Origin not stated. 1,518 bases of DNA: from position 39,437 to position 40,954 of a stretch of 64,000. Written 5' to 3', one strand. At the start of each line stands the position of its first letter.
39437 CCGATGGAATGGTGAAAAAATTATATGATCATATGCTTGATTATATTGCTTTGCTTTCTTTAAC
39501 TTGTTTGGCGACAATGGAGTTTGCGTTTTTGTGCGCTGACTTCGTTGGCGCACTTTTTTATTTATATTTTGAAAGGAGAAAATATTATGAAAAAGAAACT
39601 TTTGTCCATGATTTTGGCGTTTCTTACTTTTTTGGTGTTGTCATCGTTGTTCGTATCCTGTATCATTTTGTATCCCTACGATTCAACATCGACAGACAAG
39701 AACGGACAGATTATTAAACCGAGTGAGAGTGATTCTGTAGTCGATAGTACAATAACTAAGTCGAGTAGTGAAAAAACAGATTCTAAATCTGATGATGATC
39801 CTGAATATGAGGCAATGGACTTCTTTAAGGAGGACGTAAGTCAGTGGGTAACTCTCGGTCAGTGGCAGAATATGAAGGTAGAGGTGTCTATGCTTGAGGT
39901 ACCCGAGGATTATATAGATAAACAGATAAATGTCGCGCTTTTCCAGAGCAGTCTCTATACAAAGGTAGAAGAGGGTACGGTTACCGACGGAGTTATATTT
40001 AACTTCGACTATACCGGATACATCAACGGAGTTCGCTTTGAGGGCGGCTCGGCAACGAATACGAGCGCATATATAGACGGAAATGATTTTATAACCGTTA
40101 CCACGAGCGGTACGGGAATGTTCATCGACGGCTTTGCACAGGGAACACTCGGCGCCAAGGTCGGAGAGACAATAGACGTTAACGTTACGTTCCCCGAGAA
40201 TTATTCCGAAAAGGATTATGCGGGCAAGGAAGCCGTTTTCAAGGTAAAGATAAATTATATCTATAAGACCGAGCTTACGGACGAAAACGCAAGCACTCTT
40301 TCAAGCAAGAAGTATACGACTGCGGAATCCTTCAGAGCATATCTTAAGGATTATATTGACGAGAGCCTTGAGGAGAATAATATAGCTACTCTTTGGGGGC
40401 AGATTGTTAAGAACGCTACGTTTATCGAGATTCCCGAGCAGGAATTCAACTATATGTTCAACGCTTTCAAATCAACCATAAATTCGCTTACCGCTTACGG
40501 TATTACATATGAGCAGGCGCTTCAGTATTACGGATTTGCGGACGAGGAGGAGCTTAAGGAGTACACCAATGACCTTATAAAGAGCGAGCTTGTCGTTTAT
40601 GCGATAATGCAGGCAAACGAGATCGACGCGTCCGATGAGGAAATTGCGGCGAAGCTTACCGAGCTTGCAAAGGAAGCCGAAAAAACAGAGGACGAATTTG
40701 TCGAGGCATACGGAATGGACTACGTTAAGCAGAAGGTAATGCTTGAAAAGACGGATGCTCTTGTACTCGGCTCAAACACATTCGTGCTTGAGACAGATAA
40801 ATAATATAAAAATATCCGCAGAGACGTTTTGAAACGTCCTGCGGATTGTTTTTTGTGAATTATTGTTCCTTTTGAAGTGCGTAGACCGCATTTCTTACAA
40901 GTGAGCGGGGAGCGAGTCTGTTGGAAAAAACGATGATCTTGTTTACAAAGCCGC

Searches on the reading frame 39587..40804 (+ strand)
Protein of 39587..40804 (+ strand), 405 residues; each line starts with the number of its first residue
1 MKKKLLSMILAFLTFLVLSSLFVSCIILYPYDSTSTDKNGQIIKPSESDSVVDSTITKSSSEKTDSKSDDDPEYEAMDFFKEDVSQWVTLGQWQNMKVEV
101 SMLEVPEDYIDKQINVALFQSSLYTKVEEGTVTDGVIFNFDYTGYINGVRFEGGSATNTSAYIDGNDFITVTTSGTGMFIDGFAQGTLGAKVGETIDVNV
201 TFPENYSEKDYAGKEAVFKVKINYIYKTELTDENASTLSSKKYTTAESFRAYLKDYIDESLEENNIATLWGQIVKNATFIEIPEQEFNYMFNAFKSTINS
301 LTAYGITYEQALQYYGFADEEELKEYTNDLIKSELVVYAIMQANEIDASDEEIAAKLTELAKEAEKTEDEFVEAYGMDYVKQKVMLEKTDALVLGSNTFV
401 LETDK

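Call 15: search_protein_families(library=pfam, proteins=[window:39587-40804:+])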
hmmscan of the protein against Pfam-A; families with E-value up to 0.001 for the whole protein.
window:39587-40804:+ (405 aa): 2 families
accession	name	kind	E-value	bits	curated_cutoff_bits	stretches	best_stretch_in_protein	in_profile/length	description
PF00254.34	FKBP_C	-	2.9e-10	40.7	21.1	1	132-222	5-93/94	FKBP-type peptidyl-prolyl cis-trans isomerase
PF05698.19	Trigger_C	-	3.6e-10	40.6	22.7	1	249-391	9-158/162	Bacterial trigger factor protein (TF) C-terminus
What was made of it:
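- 39572..40804 (+): Ribosome-binding site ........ (39572-39579) and ORF 39587-40804. The ORF encodes a secreted or lipid-anchored trigger-factor-like FKBP PPIase and has no promoter of its own. Pfam FKBP_C and Trigger_C (call 15).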

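Call 16: find_encoding_contigs(protein=window:39587-40804:+, flank=3000, max_places=10)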
Protein window:39587-40804:+ (405 aa): no gene with exactly this product is on record in the collection.

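Call 43: search_protein_families(library=pfam, alignment_id=A3, max_evalue=0.001)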
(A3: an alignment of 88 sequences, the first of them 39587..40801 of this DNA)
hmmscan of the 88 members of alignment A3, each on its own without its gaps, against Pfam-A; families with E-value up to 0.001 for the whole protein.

A. member 1, window:39587-40801:+ (405 aa): 2 families
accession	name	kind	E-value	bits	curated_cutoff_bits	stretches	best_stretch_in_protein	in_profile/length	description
PF00254.34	FKBP_C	-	2.9e-10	40.7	21.1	1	132-222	5-93/94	FKBP-type peptidyl-prolyl cis-trans isomerase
PF05698.19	Trigger_C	-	3.6e-10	40.6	22.7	1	249-391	9-158/162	Bacterial trigger factor protein (TF) C-terminus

B. families by the number of members that match (of 88 scanned): 71 families (the first 25 are shown)
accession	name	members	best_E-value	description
PF13306.12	LRR_5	10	2.3e-126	BspA type Leucine rich repeat region (6 copies)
PF13855.12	LRR_8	7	3.3e-19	Leucine rich repeat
PF13240.11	Zn_Ribbon_1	5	3.1e-11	zinc-ribbon domain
PF05725.18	FNIP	4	1.3e-06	FNIP Repeat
PF00501.34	AMP-binding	3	8.5e-68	AMP-binding enzyme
PF04014.23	MazE_antitoxin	3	2.7e-09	Antidote-toxin recognition MazE, bacterial antitoxin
PF13248.11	Zn_ribbon_3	3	6.1e-09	zinc-ribbon domain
PF12773.13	DZR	3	1e-08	Double zinc ribbon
PF09479.16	Flg_new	2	3e-38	Listeria-Bacteroides repeat domain (List_Bact_rpt)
PF00404.24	Dockerin_1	2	2.1e-06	Dockerin type I domain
PF03793.24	PASTA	2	0.00035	PASTA domain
PF05649.18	Peptidase_M13_N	1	3.2e-70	Peptidase family M13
PF07553.16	Lipoprotein_Ltp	1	1.3e-56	Host cell surface-exposed lipoprotein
PF00535.33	Glycos_transf_2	1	4.4e-37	Glycosyl transferase family 2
PF00059.27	Lectin_C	1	1.6e-36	Lectin C-type domain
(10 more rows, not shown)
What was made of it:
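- Many cargo genes are of the prophage 'moron' (accessory gene) type, such as Ltp, CHAP and MazE/AbrB (call 43).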

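Call 55: search_protein_families(library=ncbifam, proteins=[window:39587-40804:+], max_evalue=0.01)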
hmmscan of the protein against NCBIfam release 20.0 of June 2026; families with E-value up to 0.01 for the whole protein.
window:39587-40804:+ (405 aa): 1 family
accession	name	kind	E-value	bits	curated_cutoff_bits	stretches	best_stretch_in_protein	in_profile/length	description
TIGR00115.1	tig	equivalog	1.7e-45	155.6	180.2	1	86-392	103-408/410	trigger factor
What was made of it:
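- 39572..40804 (+): TIGR00115 matches residues 86-392, below its cut-off (call 55).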

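Call 64: find_homologous_proteins(query=window:39587-40804:+, max_evalue=1e-20)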
Query window:39587-40804:+ (405 aa): 460 proteins with E <= 1e-20 among 7226 candidates; the best 120 are listed.
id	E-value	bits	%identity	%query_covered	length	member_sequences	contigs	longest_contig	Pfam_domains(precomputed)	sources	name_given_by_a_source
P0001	5.0e-257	870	100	100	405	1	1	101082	PF00254.35,PF05698.20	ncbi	-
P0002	1.3e-196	671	91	83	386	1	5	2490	PF00254.35,PF05698.20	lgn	-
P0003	1.3e-196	671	91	83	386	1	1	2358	PF00254.35,PF05698.20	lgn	-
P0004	1.8e-191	654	92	81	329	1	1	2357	PF00254.35,PF05698.20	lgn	-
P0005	1.8e-134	467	65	81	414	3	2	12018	PF00254.35,PF05698.20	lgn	-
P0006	9.1e-113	395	56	82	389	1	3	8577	PF00254.35,PF05698.20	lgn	-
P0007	2.3e-112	394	55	82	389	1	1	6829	PF00254.35,PF05698.20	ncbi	-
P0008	4.1e-99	350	50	82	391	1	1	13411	PF00254.35,PF05698.20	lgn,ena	-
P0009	1.4e-92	329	46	83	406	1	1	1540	PF00254.35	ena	-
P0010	1.3e-91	326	46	83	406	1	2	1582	PF00254.35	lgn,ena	-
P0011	1.2e-90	323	45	99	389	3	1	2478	PF00254.35,PF05698.20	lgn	-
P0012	1.6e-90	322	48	82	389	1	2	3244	PF00254.35,PF05698.20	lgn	-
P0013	7.9e-90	320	48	82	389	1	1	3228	PF00254.35,PF05698.20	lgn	-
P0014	8.4e-90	320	48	82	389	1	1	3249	PF00254.35,PF05698.20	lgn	-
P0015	1.3e-89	319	48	82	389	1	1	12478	PF00254.35,PF05698.20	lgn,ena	-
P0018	6.5e-87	310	42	99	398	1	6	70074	PF00254.35,PF05698.20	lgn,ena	-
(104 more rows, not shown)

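Call 65: find_encoding_contigs(protein=P0001, flank=1000, max_places=1)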
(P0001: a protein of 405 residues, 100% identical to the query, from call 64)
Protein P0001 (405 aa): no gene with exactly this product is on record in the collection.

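Call 66: find_encoding_contigs(protein=P0005, flank=1500, max_places=1)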
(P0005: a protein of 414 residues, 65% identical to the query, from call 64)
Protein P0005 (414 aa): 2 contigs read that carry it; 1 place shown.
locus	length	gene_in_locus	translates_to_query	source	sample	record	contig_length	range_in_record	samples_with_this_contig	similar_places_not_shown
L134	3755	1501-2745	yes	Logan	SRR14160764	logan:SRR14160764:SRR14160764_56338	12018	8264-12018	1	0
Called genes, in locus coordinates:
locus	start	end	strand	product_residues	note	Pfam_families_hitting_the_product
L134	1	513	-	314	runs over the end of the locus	PF02603:Hpr_kinase_N, PF07475:Hpr_kinase_C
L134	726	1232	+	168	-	PF02620:YceD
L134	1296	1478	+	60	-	PF01783:Ribosomal_L32p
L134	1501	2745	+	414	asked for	PF00254:FKBP_C, PF05698:Trigger_C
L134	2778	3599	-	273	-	PF00106:adh_short, PF08659:KR, PF13460:NAD_binding_10, PF13561:adh_short_C2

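Call 67: find_encoding_contigs(protein=P0006, flank=1500, max_places=1)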
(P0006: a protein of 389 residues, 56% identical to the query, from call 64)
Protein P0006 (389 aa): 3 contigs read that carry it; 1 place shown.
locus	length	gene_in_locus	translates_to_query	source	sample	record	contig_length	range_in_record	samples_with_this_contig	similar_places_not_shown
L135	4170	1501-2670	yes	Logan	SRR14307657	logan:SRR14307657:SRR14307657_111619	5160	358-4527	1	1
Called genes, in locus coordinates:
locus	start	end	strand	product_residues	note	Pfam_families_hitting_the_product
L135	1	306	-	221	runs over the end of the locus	?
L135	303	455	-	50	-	-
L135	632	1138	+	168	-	PF02620:YceD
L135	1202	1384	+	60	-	PF01783:Ribosomal_L32p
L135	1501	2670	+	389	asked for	PF00254:FKBP_C, PF05698:Trigger_C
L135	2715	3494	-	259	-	PF00106:adh_short, PF08659:KR, PF13460:NAD_binding_10 (faint), PF13561:adh_short_C2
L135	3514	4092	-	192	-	PF02417:Chromate_transp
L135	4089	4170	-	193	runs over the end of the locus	PF02417:Chromate_transp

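Call 68: find_encoding_contigs(protein=P0008, flank=1500, max_places=1)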
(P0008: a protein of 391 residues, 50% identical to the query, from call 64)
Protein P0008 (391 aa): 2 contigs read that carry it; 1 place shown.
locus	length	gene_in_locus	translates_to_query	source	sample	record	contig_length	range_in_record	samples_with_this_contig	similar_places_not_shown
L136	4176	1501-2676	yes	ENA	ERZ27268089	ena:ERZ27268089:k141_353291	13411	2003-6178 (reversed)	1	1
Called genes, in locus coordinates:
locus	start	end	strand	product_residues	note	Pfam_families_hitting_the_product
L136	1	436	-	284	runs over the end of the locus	PF12541:DUF3737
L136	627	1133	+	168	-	PF02620:YceD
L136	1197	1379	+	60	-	PF01783:Ribosomal_L32p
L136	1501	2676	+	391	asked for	PF00254:FKBP_C, PF05698:Trigger_C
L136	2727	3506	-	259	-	PF00106:adh_short, PF08659:KR, PF13561:adh_short_C2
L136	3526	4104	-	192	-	PF02417:Chromate_transp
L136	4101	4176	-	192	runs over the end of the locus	PF02417:Chromate_transp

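Call 69: find_encoding_contigs(protein=P0002, flank=1500, max_places=3)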
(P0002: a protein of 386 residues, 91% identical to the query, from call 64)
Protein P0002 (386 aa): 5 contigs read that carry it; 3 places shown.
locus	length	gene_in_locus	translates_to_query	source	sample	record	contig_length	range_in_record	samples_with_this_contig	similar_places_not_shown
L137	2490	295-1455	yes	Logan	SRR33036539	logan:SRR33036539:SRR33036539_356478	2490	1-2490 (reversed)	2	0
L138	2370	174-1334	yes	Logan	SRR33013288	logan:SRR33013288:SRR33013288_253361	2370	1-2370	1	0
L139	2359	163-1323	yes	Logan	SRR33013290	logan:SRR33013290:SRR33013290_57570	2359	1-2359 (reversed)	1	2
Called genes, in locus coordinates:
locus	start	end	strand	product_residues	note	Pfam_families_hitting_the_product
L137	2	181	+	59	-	?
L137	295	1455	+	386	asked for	PF00254:FKBP_C, PF05698:Trigger_C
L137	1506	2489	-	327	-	?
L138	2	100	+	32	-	?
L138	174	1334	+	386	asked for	PF00254:FKBP_C, PF05698:Trigger_C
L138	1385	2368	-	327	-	?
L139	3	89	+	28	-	?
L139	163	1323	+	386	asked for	PF00254:FKBP_C, PF05698:Trigger_C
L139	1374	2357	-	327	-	?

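Call 70: find_encoding_contigs(protein=P0018, flank=1500, max_places=1)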
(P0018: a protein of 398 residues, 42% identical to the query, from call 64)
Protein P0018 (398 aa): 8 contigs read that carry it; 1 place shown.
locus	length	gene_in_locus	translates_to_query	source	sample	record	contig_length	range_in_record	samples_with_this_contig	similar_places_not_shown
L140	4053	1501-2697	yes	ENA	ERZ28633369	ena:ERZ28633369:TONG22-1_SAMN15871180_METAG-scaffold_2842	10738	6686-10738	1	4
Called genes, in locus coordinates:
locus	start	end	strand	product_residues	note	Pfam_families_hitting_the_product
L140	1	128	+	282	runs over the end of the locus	PF12541:DUF3737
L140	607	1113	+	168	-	PF02620:YceD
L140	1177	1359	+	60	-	PF01783:Ribosomal_L32p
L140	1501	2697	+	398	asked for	PF00254:FKBP_C, PF05698:Trigger_C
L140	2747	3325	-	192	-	PF02417:Chromate_transp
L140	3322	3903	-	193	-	PF02417:Chromate_transp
